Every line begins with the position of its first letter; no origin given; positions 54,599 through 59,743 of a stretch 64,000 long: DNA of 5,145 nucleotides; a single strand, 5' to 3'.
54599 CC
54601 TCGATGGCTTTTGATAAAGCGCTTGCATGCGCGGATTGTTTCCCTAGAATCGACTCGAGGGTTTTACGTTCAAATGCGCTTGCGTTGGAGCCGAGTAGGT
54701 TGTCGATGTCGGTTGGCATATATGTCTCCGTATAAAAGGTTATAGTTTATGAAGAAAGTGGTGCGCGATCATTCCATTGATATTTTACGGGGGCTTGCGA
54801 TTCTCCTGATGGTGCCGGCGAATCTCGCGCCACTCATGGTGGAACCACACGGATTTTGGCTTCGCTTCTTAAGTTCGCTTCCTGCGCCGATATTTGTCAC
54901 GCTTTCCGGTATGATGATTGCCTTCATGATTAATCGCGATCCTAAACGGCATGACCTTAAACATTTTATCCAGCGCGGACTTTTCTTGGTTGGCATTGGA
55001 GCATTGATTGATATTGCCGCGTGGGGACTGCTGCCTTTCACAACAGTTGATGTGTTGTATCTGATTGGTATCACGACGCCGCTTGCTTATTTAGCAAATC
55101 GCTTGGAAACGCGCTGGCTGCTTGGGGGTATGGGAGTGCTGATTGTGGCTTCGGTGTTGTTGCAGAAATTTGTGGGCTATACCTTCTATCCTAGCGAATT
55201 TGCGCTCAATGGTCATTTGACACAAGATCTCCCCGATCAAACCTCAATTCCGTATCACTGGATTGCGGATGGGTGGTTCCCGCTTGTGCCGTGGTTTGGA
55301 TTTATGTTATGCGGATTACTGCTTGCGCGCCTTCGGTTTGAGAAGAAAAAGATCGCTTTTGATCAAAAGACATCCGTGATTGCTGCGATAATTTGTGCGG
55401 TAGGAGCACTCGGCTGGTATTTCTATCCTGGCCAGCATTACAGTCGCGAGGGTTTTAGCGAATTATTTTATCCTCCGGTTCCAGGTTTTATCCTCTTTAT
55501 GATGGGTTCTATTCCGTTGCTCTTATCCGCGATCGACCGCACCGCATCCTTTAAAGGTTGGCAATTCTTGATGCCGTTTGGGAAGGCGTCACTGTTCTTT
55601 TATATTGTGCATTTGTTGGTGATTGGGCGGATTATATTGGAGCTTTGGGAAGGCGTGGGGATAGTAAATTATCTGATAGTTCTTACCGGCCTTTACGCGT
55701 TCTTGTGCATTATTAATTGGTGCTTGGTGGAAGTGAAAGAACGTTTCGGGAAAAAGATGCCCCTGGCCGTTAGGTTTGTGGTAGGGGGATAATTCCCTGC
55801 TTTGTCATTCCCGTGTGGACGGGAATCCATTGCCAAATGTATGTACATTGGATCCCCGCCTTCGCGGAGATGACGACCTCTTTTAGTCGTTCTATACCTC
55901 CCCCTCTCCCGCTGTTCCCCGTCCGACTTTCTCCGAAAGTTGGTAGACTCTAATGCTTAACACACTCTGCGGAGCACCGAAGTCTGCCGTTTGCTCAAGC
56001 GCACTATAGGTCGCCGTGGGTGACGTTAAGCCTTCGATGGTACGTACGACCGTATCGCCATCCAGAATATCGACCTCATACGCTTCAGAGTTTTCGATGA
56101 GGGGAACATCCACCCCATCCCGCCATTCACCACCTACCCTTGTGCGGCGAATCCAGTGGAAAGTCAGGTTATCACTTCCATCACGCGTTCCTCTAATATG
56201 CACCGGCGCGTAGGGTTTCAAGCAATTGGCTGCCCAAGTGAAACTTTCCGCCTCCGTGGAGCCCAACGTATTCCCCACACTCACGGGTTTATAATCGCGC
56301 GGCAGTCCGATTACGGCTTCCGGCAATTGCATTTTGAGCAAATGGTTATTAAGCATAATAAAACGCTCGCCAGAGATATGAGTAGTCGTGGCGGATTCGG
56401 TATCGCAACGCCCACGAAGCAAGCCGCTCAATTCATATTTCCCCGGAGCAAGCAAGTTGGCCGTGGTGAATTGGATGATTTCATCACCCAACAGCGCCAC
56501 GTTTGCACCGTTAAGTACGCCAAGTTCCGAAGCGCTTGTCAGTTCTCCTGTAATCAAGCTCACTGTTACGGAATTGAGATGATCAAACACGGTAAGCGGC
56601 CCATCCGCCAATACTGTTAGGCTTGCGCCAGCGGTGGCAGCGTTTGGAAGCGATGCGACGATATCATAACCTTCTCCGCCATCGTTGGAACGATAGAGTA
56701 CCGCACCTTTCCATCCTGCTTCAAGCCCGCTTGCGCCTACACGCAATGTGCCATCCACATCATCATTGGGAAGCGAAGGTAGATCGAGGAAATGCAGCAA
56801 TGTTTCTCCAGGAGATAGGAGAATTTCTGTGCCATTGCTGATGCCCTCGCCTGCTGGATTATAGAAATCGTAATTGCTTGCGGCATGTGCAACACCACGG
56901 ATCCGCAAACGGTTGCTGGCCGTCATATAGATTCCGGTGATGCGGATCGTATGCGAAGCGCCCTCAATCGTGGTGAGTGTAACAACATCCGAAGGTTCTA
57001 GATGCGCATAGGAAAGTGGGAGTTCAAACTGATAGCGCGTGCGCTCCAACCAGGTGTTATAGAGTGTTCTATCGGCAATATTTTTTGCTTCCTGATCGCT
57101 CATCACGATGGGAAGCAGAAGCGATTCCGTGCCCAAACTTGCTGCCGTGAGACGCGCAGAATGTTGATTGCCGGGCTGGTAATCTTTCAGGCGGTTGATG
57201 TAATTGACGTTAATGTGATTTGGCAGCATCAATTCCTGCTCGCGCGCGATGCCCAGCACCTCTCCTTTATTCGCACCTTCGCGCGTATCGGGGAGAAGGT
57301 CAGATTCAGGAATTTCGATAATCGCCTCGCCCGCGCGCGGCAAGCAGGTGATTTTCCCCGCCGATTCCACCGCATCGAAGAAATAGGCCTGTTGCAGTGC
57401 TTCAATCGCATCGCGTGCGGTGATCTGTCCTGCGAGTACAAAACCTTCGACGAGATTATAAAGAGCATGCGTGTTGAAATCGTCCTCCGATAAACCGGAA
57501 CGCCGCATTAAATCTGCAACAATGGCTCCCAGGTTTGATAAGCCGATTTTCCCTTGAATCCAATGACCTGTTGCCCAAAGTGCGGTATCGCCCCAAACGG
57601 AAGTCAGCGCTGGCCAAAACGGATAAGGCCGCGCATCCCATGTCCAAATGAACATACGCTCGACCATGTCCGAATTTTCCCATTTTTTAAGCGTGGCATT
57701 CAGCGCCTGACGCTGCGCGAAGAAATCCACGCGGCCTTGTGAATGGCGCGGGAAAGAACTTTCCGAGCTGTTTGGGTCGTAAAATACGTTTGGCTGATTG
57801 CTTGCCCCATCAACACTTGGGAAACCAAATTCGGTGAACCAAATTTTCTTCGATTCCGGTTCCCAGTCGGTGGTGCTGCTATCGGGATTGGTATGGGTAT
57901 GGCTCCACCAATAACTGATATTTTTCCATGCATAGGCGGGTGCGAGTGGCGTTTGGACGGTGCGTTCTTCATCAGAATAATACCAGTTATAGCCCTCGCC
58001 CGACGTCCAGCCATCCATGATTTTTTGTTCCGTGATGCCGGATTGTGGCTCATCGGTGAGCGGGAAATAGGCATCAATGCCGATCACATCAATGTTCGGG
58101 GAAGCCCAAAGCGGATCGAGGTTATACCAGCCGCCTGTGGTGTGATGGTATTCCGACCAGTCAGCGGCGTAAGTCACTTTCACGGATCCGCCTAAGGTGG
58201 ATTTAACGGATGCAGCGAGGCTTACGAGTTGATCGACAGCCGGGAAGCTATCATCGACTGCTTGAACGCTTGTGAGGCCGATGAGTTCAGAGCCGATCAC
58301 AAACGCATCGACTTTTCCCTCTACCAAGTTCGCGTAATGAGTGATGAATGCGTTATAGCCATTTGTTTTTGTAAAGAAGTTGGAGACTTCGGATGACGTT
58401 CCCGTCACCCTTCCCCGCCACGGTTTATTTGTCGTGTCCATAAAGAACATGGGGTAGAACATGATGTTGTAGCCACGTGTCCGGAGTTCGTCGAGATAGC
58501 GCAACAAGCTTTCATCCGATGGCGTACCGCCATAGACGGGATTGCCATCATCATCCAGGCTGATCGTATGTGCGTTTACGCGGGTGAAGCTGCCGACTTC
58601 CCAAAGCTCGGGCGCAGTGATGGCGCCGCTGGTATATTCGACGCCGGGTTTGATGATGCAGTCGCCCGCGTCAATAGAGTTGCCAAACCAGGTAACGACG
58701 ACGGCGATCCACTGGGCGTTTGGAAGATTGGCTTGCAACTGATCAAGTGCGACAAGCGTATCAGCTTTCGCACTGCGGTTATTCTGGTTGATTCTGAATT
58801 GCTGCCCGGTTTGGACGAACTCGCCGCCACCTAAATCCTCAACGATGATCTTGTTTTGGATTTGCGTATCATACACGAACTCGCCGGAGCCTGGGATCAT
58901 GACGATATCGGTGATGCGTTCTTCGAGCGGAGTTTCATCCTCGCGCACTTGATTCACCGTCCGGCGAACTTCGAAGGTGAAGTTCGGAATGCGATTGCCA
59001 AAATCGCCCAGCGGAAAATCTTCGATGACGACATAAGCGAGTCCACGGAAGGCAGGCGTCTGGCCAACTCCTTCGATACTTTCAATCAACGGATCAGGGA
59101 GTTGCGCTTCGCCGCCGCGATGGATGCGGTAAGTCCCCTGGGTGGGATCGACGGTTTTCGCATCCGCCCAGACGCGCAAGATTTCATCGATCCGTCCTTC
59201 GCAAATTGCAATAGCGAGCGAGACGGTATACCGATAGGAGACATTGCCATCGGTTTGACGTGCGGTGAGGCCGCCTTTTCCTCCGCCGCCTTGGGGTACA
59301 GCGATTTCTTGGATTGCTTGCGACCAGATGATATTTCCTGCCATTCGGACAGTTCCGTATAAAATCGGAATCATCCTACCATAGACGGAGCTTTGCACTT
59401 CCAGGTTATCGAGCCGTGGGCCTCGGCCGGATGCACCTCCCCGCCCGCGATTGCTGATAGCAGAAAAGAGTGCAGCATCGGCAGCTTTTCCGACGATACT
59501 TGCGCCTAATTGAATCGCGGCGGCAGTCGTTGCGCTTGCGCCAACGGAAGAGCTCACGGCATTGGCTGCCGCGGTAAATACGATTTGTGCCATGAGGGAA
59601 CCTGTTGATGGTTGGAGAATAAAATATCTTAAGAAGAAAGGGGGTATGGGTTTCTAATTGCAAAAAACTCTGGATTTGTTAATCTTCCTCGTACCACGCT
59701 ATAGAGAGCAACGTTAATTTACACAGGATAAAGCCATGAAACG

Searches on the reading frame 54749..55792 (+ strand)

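Call 58: search_protein_families(library=pfam, proteins=[window:54749-55792:+], max_evalue=0.001)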
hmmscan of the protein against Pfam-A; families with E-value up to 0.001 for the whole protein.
window:54749-55792:+ (347 aa): 2 families
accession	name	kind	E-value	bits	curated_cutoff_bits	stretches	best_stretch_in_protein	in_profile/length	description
PF07786.18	HGSNAT_cat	-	8.9e-20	71.6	22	1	6-219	1-210/222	Heparan-alpha-glucosaminide N-acetyltransferase, catalytic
PF01757.29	Acyl_transf_3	-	6.6e-13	48.8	31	1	8-321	2-319/326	Acyltransferase domain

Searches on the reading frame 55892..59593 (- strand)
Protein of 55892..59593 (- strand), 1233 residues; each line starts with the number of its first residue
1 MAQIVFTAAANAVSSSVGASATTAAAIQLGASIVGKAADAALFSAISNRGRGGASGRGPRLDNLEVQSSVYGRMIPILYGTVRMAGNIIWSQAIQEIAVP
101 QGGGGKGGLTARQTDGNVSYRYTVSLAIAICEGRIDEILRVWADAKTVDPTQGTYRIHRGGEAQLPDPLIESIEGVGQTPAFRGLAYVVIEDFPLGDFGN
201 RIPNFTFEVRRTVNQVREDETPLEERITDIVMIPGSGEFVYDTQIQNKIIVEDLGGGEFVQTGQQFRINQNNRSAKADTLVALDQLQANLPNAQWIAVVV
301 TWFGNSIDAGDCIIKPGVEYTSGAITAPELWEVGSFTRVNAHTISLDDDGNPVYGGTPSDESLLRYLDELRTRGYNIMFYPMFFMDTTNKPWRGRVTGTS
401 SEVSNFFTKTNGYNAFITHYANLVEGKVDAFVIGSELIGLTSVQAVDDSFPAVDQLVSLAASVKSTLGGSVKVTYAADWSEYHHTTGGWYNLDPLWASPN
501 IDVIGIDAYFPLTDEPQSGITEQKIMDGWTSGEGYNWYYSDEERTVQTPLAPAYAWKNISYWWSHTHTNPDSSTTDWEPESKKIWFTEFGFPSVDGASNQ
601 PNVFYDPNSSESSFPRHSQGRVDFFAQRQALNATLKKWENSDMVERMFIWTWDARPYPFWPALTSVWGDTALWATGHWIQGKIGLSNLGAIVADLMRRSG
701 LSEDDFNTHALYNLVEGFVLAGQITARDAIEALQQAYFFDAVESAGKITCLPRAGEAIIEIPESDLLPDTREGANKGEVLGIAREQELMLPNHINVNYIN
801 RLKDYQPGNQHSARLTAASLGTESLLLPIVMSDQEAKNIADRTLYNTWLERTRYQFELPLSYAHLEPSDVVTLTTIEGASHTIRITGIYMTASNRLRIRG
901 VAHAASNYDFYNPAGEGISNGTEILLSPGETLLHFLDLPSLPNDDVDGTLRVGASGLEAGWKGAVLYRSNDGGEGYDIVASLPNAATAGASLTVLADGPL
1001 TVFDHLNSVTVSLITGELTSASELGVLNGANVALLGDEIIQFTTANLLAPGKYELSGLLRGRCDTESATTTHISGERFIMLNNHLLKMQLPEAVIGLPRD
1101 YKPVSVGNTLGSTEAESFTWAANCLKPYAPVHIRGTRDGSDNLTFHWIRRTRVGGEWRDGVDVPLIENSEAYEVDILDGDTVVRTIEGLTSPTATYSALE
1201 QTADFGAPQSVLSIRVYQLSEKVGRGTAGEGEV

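Call 23: search_protein_families(library=ncbifam, proteins=[window:55892-59593:-], max_evalue=1e-20)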
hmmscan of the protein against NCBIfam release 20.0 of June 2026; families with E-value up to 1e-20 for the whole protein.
window:55892-59593:- (1233 aa): 1 family
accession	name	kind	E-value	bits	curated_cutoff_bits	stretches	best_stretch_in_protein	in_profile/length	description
NF048004.1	GTA_megatron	equivalog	0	1169.9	800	1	1-1230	1-1296/1299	baseplate multidomain protein megatron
